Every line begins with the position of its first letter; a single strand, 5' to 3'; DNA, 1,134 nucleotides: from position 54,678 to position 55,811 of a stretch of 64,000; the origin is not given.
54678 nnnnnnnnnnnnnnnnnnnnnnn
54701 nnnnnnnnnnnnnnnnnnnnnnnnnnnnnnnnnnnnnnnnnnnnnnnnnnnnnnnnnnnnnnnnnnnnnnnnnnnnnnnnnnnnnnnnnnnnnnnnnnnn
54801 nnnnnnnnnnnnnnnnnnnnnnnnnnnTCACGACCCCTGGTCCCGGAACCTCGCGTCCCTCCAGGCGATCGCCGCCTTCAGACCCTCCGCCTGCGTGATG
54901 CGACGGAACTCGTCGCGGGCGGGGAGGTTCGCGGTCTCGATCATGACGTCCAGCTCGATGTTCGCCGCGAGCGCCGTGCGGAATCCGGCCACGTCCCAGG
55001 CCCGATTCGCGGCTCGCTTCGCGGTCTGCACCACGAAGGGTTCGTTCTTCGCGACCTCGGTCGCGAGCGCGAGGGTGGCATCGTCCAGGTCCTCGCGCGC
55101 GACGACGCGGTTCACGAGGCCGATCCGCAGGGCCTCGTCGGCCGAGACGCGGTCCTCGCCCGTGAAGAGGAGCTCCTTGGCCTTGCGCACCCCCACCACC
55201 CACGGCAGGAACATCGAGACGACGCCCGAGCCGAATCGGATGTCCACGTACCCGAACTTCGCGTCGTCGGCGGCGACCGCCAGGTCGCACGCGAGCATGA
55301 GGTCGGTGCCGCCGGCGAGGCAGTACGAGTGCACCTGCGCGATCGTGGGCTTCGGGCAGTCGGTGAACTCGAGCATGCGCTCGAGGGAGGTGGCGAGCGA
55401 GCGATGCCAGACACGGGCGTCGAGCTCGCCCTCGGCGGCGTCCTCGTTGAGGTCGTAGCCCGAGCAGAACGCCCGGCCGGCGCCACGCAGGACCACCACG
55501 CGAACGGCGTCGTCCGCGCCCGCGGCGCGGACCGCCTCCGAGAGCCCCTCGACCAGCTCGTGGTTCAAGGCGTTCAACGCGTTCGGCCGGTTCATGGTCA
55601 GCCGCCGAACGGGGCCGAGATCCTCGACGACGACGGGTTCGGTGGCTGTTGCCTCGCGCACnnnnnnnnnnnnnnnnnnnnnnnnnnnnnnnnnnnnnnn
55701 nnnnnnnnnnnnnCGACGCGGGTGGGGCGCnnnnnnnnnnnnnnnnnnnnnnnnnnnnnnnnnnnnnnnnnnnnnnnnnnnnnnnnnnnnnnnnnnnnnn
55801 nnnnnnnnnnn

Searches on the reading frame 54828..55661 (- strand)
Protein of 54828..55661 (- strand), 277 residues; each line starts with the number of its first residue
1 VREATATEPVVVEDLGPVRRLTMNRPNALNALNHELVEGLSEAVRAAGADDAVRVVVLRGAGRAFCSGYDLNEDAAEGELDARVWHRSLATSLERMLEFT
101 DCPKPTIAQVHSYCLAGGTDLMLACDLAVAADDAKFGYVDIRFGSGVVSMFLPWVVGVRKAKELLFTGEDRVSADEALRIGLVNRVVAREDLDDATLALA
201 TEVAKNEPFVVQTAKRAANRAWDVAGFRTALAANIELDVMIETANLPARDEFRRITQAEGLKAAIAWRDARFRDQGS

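Call 82: search_protein_families(library=pfam, proteins=[window:54828-55661:-], max_evalue=0.00001)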
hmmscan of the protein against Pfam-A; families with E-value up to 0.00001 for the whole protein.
window:54828-55661:- (277 aa): 2 families
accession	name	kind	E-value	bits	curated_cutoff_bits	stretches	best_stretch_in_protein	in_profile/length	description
PF00378.25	ECH_1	-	5.3e-47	160.7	27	1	18-236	6-222/251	Enoyl-CoA hydratase/isomerase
PF16113.10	ECH_2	-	1.4e-23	84.4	27.2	1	18-212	1-197/335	Enoyl-CoA hydratase/isomerase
